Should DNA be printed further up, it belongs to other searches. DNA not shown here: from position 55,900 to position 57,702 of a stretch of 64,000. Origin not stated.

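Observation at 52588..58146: A divergent CuA-containing haem-copper oxidase with NO-reductase-like H-x3-E and a Met in the helix-X HxH position has a dedicated Cu-ATPase and haem O synthase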

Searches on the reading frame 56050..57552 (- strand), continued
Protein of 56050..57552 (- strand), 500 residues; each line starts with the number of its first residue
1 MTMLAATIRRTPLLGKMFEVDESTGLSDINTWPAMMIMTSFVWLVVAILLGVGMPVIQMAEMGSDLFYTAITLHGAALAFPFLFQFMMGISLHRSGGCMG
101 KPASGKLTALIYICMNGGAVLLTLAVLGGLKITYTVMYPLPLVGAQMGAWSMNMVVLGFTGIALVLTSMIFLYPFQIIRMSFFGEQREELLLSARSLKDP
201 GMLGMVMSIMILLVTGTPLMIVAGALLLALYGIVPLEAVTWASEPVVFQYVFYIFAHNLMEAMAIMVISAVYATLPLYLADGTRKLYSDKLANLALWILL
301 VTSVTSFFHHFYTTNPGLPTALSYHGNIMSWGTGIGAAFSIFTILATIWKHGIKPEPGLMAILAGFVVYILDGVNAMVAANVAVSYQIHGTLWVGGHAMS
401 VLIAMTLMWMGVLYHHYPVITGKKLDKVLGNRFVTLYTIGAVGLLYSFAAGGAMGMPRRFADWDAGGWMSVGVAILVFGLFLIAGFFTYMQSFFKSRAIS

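Call 30: predict_structure(alignment_id=A1)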
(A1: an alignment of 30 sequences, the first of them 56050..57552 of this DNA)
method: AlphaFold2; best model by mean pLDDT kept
length: 500 residues; sequences in the alignment: 30
mean_pLDDT: 80.6   pTM: 0.86
mean pLDDT of the five models: 80.6, 79.7, 77.5, 76.8, 76.2
residues with pLDDT >= 90: 171; 70-90: 229; 50-70: 68; < 50: 32
segments of 3 or more residues with pLDDT < 50: 64-74, 133-148, 384-386
pLDDT, mean of each block of 10 residues (from residue 1): 76 86 87 93 84 64 48 55 90 89 91 93 79 47 44 83 91 94 85 82 90 92 89 87 77 83 90 73 75 91 78 59 76 85 90 85 91 76 52 73 91 91 92 96 89 67 65 87 93 88
secondary structure, 60 per line:
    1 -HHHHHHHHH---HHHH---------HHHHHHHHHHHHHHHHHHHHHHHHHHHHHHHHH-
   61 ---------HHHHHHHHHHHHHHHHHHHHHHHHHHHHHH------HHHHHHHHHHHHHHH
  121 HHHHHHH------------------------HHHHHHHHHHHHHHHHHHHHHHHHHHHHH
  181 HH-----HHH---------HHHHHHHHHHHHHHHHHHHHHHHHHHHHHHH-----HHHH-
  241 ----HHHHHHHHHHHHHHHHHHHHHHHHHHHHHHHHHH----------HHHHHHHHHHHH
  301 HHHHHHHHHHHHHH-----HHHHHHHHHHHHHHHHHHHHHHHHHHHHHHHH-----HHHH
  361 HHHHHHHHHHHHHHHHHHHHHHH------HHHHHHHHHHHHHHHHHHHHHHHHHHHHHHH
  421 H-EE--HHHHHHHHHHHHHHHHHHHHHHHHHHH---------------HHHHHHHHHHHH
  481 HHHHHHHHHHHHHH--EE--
elements in order: H2-10 H14-17 H27-59 H70-99 H106-127 H152-182 H200-230 H236-239 H245-278 H289-314 H320-351 H357-383 H390-421 H427-453 H469-494

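Call 33: fold_search(model_id=the predicted structure, library=pdb)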
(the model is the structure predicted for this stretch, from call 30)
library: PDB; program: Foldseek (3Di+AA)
matches with E <= 10: 514; with E <= 0.001: 82
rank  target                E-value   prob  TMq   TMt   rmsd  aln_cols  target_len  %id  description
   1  9buh_Ak               1.2e-09  1.00  0.74  0.73   4.5       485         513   17  Cryo-EM structure of respiratory supercomplex I III IV (released 2025-05-21)
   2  8ugh_4A               2.7e-09  1.00  0.74  0.72   4.6       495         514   17  In-situ structure of typeA supercomplex with lipids in respiratory chain (composite) (released 2024-06-19)
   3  7o37_a                3.3e-09  1.00  0.75  0.73   4.5       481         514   16  Murine supercomplex CIII2CIV in the assembled locked conformation (released 2021-10-13)
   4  8d4t_N                4.2e-09  1.00  0.75  0.73   4.4       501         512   18  Mammalian CIV with GDN bound (released 2022-07-06)
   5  4g7s_A                4.2e-09  1.00  0.67  0.61   5.7       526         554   18  Structure of Recombinant Cytochrome ba3 Oxidase mutant V236I from Thermus thermophilus (released 2013-07-24)
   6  3s8f_A                4.6e-09  1.00  0.69  0.63   5.3       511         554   19  1.8 A structure of ba3 cytochrome c oxidase from Thermus thermophilus in lipid environment (released 2011-08-03)
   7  3bvd_A                4.8e-09  1.00  0.67  0.62   5.3       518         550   18  Structure of Surface-engineered Cytochrome ba3 Oxidase from Thermus thermophilus under Xenon Pressure, 100psi 5min (released 2008-05-20)
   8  4gp4_A                5.6e-09  1.00  0.67  0.62   5.4       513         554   19  Structure of Recombinant Cytochrome ba3 Oxidase mutant Y133F from Thermus thermophilus (released 2013-01-16)
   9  4g70_A                6.1e-09  1.00  0.66  0.60   5.6       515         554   20  Structure of Recombinant Cytochrome ba3 Oxidase mutant V236T from Thermus thermophilus (released 2013-07-24)
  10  1ehk_A                6.9e-09  1.00  0.68  0.63   5.4       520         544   19  CRYSTAL STRUCTURE OF THE ABERRANT BA3-CYTOCHROME-C OXIDASE FROM THERMUS THERMOPHILUS (released 2001-02-22)
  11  7qhm_D                7.5e-09  1.00  0.74  0.65   4.7       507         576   17  Cytochrome bcc-aa3 supercomplex (respiratory supercomplex III2/IV2) from Corynebacterium glutamicum (stigmatellin and  (released 2022-05-18)
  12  2yev_A                7.8e-09  1.00  0.78  0.52   3.9       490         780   20  Structure of caa3-type cytochrome oxidase (released 2012-05-23)
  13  9gy6_F                7.8e-09  1.00  0.78  0.72   4.4       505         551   19  Mycobacterial cytochrome bc1:aa3 with inhibitor (released 2025-04-09)
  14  6wti_A                7.8e-09  1.00  0.76  0.59   5.0       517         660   16  The Cryo-EM structure of the ubiquinol oxidase from Escherichia coli (released 2021-01-20)
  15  8qqk_A                8.9e-09  1.00  0.77  0.59   4.4       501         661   15  Cryo-EM structure of E. coli cytochrome bo3 quinol oxidase assembled in peptidiscs (released 2024-04-24)
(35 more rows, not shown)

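Call 34: search_protein_representatives(protein=window:56050-57552:-)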
Query: 500 residues. Proteins with E-value up to 0.001 (for the whole library): 232; up to 1e-10: 41; up to 1e-30: 16. The best 150 are listed.
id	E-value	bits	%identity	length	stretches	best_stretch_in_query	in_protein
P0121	3.6e-192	655.9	59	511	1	7-498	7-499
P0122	4.8e-94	332.2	40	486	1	31-488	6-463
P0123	1.7e-84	300.7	38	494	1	29-484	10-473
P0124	1.7e-83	297.4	36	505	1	27-489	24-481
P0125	1.9e-83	297.3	37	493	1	24-496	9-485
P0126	2.6e-77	277.0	74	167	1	182-347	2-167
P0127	2.9e-69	250.5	66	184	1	329-497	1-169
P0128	1.5e-59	218.5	40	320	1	31-331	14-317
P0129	1.5e-58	215.1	56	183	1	6-183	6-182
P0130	1.4e-57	211.9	77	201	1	239-364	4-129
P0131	3.3e-50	187.7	32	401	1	157-496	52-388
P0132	1.8e-47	178.6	70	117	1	329-444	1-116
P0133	1.1e-40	156.2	58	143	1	367-500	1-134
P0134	2.4e-39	151.8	68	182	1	329-431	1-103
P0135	2.8e-38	148.3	66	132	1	5-107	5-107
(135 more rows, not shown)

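Call 38: find_related_loci(query=A1, collection=genome_contigs, flank=10000)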
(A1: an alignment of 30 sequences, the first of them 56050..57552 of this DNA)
Query A1 (500 aa) in genome_contigs; peptide patterns used: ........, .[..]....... (x = any residue, [..] = any of these).
154 stretches matched a pattern; 131 encode a relative of the query (tblastn E <= 1e-3); the best 80 are kept; 80 distinct loci.
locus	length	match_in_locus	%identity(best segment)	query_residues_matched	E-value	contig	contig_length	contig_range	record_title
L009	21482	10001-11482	91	2-493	0e+0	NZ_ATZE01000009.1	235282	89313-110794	Sedimenticola selenatireducens DSM 17993 A3GODRAFT_scaffold_7.8_C, whole genome shotgun sequence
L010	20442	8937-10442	89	1-500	0e+0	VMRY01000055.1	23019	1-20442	MAG: Sedimenticola thiotaurini isolate BK-3 k141_208, whole genome shotgun sequence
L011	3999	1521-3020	71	3-500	0e+0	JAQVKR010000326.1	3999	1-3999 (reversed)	MAG: Gammaproteobacteria bacterium isolate STE_91 NODE_73511_length_3999_cov_3.792872_Sandtown_E, whole genome shotgun s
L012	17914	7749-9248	87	2-499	0e+0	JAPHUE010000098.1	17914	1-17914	MAG: Sedimenticola sp. isolate N3M-Bin_5 c_000000046331, whole genome shotgun sequence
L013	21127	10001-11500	68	3-500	0e+0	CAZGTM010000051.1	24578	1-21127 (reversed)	MAG TPA_asm: uncultured Rhodospirillaceae bacterium isolate SRP077602_co8_95 genome assembly, contig: NODE_2961_length_2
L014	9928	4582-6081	68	3-500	0e+0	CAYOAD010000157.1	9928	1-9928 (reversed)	MAG TPA_asm: uncultured Rhodospirillaceae bacterium isolate SRP167671_co2_244 genome assembly, contig: NODE_8655_length_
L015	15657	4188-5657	68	8-497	0e+0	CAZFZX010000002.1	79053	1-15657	MAG TPA_asm: uncultured Enterobacteriaceae bacterium isolate SRP308112_co1_420 genome assembly, contig: NODE_227_length_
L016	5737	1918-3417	67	1-500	0e+0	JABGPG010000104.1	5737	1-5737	MAG: Deltaproteobacteria bacterium isolate co234_bin26 NODE_21149_length_5737_cov_181.062654, whole genome shotgun seque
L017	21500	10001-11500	65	2-499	0e+0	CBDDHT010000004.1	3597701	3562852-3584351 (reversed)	MAG: Methyloligellaceae bacterium isolate c3c507ba-ec01-4e02-bce8-0f298382d81c genome assembly, contig: contig_4, whole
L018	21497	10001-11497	65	3-499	0e+0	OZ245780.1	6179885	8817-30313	MAG: Methyloligellaceae bacterium isolate e8f213a8-9c07-40cb-8a79-f3adc64ccac1 genome assembly, chromosome: 1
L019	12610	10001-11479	66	8-500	0e+0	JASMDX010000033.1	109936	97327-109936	MAG: Alphaproteobacteria bacterium isolate ETNP3_MAG_51 c_000000653807, whole genome shotgun sequence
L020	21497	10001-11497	64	1-499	0e+0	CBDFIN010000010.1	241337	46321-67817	MAG: Rhizobiaceae bacterium isolate 5e49fc70-f0cd-43b9-b3fc-8775b83d2aff genome assembly, contig: contig_10, whole genom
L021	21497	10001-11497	65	1-499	0e+0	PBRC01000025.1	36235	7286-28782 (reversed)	MAG: Gammaproteobacteria bacterium isolate NP964 49984, whole genome shotgun sequence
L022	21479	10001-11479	64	8-500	0e+0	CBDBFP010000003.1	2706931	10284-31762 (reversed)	MAG: Hyphomicrobiales bacterium isolate 34cef785-5a36-4f6a-861f-25d9cff260ce genome assembly, contig: contig_3, whole ge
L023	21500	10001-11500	66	1-500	0e+0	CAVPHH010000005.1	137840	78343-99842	MAG: uncultured beta proteobacterium isolate MFD09964.bin.2.238 genome assembly, contig: contig_33434, whole genome shot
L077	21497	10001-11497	61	1-499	0e+0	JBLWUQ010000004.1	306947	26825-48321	MAG: Maritimibacter sp. isolate EA11-01 A11.012.metabat.1RE.5K@4, whole genome shotgun sequence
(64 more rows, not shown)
